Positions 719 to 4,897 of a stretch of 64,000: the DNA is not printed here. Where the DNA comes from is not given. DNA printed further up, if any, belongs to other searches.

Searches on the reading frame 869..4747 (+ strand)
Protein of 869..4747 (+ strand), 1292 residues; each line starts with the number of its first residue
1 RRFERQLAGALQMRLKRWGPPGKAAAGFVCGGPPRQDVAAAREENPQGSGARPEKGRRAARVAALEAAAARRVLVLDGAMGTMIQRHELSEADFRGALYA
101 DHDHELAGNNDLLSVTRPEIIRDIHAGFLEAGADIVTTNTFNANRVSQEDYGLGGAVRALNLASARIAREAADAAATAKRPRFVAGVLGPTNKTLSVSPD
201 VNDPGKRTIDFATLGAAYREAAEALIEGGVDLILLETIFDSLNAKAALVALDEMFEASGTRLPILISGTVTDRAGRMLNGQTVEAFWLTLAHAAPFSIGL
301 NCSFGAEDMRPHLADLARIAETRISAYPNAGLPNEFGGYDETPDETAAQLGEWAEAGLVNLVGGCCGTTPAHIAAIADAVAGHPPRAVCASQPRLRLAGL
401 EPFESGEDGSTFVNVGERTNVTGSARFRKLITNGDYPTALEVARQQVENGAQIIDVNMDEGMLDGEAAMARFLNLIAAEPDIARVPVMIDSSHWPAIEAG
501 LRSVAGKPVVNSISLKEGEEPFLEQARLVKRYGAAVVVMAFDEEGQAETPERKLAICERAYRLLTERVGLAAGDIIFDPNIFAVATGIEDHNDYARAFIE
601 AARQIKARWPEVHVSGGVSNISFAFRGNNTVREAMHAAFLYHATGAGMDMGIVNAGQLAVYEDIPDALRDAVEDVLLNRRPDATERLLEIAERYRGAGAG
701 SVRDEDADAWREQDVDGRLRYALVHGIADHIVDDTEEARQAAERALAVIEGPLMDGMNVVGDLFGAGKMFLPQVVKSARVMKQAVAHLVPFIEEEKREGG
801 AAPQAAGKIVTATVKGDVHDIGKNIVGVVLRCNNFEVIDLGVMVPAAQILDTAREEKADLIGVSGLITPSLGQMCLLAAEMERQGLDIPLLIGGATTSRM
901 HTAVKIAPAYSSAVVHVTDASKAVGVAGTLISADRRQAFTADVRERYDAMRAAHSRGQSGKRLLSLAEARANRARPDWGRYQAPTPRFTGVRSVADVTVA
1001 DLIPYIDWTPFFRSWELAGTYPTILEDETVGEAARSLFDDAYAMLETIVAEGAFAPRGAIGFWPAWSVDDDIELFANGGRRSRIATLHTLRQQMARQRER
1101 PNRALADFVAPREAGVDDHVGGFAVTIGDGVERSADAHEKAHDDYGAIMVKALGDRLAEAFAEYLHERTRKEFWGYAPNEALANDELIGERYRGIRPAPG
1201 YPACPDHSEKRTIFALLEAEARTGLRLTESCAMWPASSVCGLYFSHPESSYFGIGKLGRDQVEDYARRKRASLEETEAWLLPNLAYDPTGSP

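Call 29: search_protein_families(library=pfam, proteins=[window:869-4747:+], max_evalue=0.00001)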
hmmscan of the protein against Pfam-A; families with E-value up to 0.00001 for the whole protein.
window:869-4747:+ (1292 aa): 5 families
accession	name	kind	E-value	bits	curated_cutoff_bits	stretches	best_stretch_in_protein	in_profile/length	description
PF02965.22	Met_synt_B12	-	3.3e-122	407.6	25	1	999-1269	2-272/273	Vitamin B12 dependent methionine synthase, activation domain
PF02574.22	S-methyl_trans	-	1.6e-97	327.3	22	1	74-380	1-283/283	Homocysteine S-methyltransferase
PF00809.28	Pterin_bind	-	9.5e-62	209.2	25.5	1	416-654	1-244/244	Pterin binding enzyme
PF02607.22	B12-binding_2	-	2.5e-24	85.7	23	1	718-788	4-73/74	B12 binding domain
PF02310.24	B12-binding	-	2.7e-20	72.8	32.1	1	807-900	1-94/121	B12 binding domain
